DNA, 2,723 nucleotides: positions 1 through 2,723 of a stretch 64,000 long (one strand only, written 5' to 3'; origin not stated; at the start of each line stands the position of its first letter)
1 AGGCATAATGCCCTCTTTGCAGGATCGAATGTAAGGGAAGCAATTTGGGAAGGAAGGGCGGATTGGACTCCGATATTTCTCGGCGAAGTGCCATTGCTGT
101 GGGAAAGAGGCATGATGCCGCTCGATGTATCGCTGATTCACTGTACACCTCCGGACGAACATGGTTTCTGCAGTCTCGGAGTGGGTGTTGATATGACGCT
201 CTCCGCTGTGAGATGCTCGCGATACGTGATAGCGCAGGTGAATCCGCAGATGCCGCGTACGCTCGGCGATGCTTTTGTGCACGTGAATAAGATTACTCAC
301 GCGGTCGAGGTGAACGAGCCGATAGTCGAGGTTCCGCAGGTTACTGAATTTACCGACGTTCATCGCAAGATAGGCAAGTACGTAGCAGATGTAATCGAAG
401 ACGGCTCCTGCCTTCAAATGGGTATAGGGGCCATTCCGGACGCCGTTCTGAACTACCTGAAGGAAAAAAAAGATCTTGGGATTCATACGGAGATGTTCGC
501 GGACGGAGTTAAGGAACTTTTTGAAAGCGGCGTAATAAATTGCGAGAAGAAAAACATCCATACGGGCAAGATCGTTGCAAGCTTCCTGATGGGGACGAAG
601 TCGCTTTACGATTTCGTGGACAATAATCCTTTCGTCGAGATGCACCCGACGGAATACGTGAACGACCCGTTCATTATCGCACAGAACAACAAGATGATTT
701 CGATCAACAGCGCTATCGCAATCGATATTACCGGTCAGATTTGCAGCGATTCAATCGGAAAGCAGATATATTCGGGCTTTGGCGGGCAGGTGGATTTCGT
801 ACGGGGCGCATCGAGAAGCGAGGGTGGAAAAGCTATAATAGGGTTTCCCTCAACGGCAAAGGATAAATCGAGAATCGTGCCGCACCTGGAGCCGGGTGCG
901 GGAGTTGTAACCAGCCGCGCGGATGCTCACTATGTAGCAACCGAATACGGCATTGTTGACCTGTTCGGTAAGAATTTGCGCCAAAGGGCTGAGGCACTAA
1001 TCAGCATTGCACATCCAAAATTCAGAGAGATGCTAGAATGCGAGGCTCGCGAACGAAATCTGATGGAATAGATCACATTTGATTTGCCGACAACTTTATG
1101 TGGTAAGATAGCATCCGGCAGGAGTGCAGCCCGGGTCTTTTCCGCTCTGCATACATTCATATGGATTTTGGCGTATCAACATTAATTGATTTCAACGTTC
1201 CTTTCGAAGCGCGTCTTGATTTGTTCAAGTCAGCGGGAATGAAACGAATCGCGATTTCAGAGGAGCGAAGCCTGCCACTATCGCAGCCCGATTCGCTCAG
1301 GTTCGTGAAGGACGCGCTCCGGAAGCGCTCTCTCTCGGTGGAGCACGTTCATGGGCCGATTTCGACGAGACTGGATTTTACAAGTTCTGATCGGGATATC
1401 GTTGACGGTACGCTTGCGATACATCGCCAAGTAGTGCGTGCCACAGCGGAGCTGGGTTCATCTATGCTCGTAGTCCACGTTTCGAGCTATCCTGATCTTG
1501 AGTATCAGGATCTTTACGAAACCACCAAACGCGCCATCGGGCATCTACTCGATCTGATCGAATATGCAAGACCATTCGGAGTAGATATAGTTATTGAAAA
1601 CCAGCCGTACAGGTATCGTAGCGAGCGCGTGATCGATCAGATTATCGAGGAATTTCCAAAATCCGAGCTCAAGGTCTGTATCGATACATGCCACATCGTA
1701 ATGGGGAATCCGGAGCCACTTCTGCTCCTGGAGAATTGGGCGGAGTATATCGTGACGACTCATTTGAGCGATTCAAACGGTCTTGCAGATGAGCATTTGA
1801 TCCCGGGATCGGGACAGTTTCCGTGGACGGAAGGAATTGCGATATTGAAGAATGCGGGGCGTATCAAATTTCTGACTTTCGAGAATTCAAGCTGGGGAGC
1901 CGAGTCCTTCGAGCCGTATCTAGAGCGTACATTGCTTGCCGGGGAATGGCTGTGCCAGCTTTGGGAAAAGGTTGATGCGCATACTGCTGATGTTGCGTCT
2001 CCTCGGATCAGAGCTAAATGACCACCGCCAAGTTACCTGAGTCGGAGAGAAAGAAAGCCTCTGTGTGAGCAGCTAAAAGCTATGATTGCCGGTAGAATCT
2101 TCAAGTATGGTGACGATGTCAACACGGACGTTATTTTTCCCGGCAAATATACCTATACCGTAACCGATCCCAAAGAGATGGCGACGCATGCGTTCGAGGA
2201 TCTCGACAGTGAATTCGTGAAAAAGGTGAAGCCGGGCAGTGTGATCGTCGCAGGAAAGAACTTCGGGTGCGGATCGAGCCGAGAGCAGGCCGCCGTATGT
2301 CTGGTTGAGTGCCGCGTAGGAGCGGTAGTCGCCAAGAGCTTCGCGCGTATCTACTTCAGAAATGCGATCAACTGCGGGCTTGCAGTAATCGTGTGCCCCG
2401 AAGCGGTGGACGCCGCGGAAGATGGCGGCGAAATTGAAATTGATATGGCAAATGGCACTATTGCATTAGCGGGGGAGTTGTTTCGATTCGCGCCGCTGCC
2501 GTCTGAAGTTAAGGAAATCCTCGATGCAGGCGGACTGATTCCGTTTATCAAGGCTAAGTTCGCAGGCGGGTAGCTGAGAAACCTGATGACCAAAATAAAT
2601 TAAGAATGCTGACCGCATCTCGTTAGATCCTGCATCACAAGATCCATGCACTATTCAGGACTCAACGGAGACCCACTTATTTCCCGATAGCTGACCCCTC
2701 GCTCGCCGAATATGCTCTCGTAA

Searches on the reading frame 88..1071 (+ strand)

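Call 7: search_protein_families(library=pfam, proteins=[window:88-1071:+], max_evalue=0.001)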
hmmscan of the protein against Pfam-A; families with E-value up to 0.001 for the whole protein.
window:88-1071:+ (327 aa): 2 families
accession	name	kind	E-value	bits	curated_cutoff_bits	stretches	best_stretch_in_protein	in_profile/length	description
PF13336.12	AcetylCoA_hyd_C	-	1.5e-66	223.5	23.7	1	169-319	1-153/154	Acetyl-CoA hydrolase/transferase C-terminal domain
PF02550.21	AcetylCoA_hydro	-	3e-12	47.4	24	1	5-81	118-195/198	Acetyl-CoA hydrolase/transferase N-terminal domain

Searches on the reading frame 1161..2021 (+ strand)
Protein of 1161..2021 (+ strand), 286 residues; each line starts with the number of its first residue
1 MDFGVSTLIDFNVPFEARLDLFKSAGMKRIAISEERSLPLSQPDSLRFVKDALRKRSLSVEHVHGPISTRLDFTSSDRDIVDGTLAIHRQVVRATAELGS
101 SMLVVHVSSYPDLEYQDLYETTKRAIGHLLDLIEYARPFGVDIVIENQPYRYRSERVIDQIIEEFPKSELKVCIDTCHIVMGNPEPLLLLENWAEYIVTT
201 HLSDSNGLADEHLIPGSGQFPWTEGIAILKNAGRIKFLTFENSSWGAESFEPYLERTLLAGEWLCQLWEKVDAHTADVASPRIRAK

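Call 7: search_protein_families(library=pfam, proteins=[window:1161-2021:+], max_evalue=0.001)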
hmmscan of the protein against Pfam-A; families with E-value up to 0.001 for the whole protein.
window:1161-2021:+ (286 aa): 1 family
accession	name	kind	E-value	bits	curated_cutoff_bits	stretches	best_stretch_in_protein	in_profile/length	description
PF01261.30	AP_endonuc_2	-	2.8e-25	89.9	31.1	1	22-241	4-228/249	Xylose isomerase-like TIM barrel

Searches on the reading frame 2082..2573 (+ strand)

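Call 7: search_protein_families(library=pfam, proteins=[window:2082-2573:+], max_evalue=0.001)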
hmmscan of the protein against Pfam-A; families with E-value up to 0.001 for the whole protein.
window:2082-2573:+ (163 aa): 2 families
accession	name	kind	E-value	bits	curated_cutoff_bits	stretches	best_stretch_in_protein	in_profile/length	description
PF00694.25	Aconitase_C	-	2.4e-16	60.7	22.8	1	28-104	52-127/131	Aconitase C-terminal domain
PF06434.19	Aconitase_2_N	-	1.1e-05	25.6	27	1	6-157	3-171/204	Aconitate hydratase 2 N-terminus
